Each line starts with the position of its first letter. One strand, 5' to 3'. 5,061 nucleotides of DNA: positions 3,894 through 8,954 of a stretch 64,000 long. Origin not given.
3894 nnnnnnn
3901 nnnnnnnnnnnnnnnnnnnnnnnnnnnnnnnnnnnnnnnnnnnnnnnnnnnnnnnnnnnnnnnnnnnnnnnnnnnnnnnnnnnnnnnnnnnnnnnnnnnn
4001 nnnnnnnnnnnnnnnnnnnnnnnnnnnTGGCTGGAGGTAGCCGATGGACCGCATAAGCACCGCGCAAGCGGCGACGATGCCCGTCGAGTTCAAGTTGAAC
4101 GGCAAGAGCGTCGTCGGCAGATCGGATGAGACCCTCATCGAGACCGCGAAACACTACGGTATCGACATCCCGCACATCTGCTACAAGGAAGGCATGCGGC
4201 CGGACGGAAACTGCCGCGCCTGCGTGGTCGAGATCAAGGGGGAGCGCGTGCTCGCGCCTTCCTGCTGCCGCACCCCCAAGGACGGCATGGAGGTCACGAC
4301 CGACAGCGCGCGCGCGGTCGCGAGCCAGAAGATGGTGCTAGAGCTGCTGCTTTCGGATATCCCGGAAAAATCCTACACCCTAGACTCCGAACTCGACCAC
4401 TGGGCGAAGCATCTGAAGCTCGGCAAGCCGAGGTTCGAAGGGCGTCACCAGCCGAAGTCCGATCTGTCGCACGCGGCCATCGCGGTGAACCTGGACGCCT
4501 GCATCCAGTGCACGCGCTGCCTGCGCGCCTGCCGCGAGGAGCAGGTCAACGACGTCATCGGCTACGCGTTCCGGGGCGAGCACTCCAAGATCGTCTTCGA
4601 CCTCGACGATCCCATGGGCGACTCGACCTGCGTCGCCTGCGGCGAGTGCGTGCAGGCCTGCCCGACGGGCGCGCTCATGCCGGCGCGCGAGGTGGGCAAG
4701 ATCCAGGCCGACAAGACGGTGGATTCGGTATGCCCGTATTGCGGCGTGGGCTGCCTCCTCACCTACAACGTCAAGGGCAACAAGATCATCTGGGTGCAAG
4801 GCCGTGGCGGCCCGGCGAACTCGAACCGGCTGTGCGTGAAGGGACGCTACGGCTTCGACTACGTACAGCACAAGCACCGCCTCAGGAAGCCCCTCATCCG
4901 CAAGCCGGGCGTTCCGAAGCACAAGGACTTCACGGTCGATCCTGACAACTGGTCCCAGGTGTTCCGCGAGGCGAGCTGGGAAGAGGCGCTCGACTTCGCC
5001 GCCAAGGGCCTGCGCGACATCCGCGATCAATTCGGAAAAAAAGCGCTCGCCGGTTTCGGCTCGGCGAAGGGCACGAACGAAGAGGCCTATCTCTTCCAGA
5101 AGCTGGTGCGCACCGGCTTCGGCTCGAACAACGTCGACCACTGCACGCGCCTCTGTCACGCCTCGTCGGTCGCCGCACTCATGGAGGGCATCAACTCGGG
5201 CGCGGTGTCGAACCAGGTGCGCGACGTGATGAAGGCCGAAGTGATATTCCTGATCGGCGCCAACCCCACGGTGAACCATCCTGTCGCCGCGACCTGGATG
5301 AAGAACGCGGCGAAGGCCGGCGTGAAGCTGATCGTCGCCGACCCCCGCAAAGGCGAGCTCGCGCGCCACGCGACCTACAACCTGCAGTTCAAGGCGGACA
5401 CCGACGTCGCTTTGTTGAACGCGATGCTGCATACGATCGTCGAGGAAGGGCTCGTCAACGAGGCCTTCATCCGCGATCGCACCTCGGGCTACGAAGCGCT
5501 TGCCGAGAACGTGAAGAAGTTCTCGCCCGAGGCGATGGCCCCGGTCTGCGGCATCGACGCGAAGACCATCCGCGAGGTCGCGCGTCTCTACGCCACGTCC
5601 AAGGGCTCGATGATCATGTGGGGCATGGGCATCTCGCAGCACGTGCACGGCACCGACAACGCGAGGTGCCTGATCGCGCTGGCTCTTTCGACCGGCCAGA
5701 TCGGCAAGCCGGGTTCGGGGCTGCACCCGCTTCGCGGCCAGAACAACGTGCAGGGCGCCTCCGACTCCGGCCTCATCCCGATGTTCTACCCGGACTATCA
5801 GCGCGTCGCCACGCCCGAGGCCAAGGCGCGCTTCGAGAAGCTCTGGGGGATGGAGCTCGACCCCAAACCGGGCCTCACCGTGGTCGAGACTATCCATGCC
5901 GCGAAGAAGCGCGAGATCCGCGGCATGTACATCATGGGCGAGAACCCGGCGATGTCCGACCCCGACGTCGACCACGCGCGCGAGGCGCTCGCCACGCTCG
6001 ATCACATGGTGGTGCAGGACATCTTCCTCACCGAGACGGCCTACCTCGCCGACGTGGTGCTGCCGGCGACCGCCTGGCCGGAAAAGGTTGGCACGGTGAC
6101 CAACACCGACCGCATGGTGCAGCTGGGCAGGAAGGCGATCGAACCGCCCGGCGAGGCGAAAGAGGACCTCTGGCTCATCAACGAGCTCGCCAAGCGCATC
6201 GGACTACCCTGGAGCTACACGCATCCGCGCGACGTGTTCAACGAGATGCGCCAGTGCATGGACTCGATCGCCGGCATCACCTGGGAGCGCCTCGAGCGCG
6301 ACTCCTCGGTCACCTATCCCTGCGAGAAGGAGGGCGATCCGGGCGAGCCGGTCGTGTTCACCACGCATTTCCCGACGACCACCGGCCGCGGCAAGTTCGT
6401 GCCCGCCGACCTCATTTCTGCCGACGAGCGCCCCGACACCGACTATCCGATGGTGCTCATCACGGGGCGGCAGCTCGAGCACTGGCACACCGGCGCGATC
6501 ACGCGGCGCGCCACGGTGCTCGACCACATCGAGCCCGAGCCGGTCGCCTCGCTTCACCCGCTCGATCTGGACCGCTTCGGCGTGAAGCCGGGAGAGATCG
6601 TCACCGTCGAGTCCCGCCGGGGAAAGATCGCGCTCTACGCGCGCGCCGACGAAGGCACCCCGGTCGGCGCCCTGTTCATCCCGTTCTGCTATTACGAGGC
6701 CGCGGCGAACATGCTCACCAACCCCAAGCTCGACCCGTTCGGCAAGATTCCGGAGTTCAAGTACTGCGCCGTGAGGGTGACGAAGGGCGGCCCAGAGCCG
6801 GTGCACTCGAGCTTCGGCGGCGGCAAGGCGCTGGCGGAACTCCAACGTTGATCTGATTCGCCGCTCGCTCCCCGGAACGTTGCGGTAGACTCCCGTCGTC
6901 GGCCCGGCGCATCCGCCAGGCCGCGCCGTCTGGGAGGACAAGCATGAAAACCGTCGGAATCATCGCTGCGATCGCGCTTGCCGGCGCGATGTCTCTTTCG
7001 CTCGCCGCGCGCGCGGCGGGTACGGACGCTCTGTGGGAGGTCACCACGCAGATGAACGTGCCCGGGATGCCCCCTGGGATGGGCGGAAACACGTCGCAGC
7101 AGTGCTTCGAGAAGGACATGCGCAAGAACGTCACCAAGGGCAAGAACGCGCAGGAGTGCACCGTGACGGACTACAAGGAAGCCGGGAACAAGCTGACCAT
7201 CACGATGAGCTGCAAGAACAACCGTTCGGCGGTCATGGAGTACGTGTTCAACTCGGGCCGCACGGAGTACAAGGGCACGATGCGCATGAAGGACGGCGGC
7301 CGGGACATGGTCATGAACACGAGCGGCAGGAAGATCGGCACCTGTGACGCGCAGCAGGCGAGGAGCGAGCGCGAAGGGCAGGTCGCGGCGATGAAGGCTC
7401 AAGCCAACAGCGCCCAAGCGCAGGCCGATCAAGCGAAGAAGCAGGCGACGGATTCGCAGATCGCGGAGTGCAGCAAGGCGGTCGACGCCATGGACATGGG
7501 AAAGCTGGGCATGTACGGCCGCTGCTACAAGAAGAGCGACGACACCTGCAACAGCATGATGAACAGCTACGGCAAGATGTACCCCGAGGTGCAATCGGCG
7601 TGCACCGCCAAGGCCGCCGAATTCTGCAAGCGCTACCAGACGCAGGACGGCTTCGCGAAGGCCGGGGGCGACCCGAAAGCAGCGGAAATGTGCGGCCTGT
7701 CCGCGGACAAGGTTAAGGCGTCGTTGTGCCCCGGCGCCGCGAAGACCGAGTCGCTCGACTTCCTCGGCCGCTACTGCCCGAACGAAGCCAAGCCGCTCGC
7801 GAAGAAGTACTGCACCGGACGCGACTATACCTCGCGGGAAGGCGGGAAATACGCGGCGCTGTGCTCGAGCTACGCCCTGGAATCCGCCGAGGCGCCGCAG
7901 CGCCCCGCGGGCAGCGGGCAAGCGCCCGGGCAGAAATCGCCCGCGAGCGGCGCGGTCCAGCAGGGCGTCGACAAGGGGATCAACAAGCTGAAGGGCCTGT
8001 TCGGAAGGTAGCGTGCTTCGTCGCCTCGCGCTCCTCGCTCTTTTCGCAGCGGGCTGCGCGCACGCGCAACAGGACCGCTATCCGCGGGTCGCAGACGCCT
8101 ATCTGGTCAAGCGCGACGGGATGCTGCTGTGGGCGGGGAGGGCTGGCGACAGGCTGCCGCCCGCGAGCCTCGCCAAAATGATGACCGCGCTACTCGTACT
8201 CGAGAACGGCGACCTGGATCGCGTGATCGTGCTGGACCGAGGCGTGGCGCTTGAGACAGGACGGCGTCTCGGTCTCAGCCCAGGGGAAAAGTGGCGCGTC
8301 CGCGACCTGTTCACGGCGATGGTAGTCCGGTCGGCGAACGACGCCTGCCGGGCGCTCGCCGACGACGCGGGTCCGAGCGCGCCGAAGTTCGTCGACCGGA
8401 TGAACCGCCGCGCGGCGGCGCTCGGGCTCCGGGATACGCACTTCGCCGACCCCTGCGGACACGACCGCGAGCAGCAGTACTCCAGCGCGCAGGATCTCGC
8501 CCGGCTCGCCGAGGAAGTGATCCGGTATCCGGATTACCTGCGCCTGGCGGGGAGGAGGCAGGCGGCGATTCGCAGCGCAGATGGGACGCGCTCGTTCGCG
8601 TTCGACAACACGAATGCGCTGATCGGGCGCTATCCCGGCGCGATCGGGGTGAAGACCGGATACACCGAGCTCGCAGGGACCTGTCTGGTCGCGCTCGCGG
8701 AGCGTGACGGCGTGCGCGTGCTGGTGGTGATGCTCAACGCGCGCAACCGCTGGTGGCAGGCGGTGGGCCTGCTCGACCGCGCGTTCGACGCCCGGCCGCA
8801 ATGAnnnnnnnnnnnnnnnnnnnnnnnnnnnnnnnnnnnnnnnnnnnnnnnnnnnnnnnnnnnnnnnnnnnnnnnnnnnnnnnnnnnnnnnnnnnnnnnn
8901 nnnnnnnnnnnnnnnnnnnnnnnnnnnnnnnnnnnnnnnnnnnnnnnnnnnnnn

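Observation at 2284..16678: Four perfect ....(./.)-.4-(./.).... palindromes at class II spacing define a Crp/Fnr-type regulon covering FDH, fhs, tctCBA and oxc-frc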

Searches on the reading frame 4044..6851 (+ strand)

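Call 11: search_protein_families(library=ncbifam, proteins=[window:4044-6851:+])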
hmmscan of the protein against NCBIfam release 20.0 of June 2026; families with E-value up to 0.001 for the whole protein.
window:4044-6851:+ (935 aa): 49 families (the best 25 are shown)
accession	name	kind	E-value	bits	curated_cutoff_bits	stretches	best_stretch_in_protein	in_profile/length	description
TIGR01591.1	Fdh-alpha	equivalog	1e-228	760.8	666.25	1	229-912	2-672/672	formate dehydrogenase subunit alpha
NF047855.1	AssmNtatRedNasC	equivalog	1.8e-150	502.5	1100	1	219-913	14-707/708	assimilatory nitrate reductase catalytic subunit NasC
NF041323.1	Nitr_red_NasA_Halo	equivalog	2.1e-111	373.6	1000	1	307-912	63-672/673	assimilatory nitrate reductase NasA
NF010055.0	PRK13532.1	equivalog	8.8e-90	302.1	904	3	216-480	36-291/830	nitrate reductase catalytic subunit NapA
TIGR01706.1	NAPA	equivalog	8.9e-88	295.5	930.55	3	481-720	326-572/830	periplasmic nitrate reductase subunit alpha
TIGR01701.1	Fdhalpha-like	subfamily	1.9e-84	284.2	582.15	1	304-913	110-742/744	FdhF/YdeP family oxidoreductase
TIGR01553.1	formate-DH-alph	equivalog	2.8e-74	250.5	814.2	4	208-482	28-306/1009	formate dehydrogenase-N subunit alpha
TIGR01973.1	NuoG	equivalog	4.6e-73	247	470.05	1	18-714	3-605/606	NADH-quinone oxidoreductase subunit NuoG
NF041513.1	formate_DH_Act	exception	1.2e-71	241.8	1400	3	219-486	36-301/1067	formate dehydrogenase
NF005895.0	PRK07860.1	equivalog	5.8e-65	219.7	802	1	7-740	11-679/811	NADH-quinone oxidoreductase subunit G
NF012032.0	PRK15488.1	equivalog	2.9e-57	194.2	694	1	196-729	13-537/759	thiosulfate reductase PhsA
NF040763.1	FeFe_hydrog_A6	exception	2.6e-48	164.8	765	1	14-221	1-215/571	NADH-dependent [FeFe] hydrogenase, group A6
NF005745.0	PRK07569.1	equivalog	1.2e-45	155.8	333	1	16-222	6-219/238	bidirectional hydrogenase complex protein HoxU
TIGR00509.1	bisC_fam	subfamily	2.7e-44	151.6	1017.55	1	271-739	36-530/772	molybdopterin guanine dinucleotide-containing S/N-oxide reductase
NF007406.0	PRK09939.1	equivalog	4.2e-43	147.5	1473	1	301-657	116-488/759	acid resistance putative oxidoreductase YdeP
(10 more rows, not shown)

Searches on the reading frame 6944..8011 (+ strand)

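Call 11: search_protein_families(library=ncbifam, proteins=[window:6944-8011:+])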
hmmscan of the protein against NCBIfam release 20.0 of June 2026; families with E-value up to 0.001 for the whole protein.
window:6944-8011:+ (355 aa): 0 families

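Call 12: search_protein_families(library=pfam, proteins=[window:6944-8011:+])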
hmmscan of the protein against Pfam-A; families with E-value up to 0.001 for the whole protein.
window:6944-8011:+ (355 aa): 1 family
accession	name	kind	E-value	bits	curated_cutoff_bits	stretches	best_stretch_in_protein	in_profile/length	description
PF12276.13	DUF3617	-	5.6e-13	50.1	24.5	1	30-134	5-106/106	Protein of unknown function (DUF3617)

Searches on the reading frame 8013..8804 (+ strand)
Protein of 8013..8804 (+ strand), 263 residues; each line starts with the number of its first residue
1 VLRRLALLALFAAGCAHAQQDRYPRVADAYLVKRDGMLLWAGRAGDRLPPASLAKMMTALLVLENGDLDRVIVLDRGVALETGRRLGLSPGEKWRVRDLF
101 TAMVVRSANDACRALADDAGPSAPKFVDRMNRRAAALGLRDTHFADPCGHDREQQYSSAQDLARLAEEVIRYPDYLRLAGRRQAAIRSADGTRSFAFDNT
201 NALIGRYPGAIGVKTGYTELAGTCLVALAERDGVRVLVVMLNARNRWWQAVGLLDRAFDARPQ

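Call 11: search_protein_families(library=ncbifam, proteins=[window:8013-8804:+])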
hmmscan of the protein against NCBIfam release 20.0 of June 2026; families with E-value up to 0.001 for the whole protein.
window:8013-8804:+ (263 aa): 7 families
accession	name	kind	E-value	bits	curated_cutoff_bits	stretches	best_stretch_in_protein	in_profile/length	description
NF008489.0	PRK11397.1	equivalog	1.8e-24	86.2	610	1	35-243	47-262/389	serine-type D-Ala-D-Ala carboxypeptidase DacD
NF008668.0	PRK11669.1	equivalog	2.7e-22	79.3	294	1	38-245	56-265/316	D-alanyl-D-alanine endopeptidase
NF008059.0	PRK10793.1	equivalog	1.8e-21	76.4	694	1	36-244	57-272/403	D-alanyl-D-alanine carboxypeptidase DacA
NF000471.1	vanY_of_D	exception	4.1e-21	75.6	625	1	28-255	101-349/354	transpeptidase-like D-Ala-D-Ala carboxypeptidase VanY-D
NF038273.1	strep_PBP3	exception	1.1e-20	74.1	490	1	34-245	37-269/407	D-alanyl-D-alanine carboxypeptidase PBP3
NF007445.0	PRK10001.1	equivalog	1.4e-20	73.4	765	1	6-244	16-265/400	serine-type D-Ala-D-Ala carboxypeptidase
NF038258.2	PBP4_Staph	exception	4.7e-20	71.7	500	1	29-244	44-280/366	penicillin-binding protein PBP4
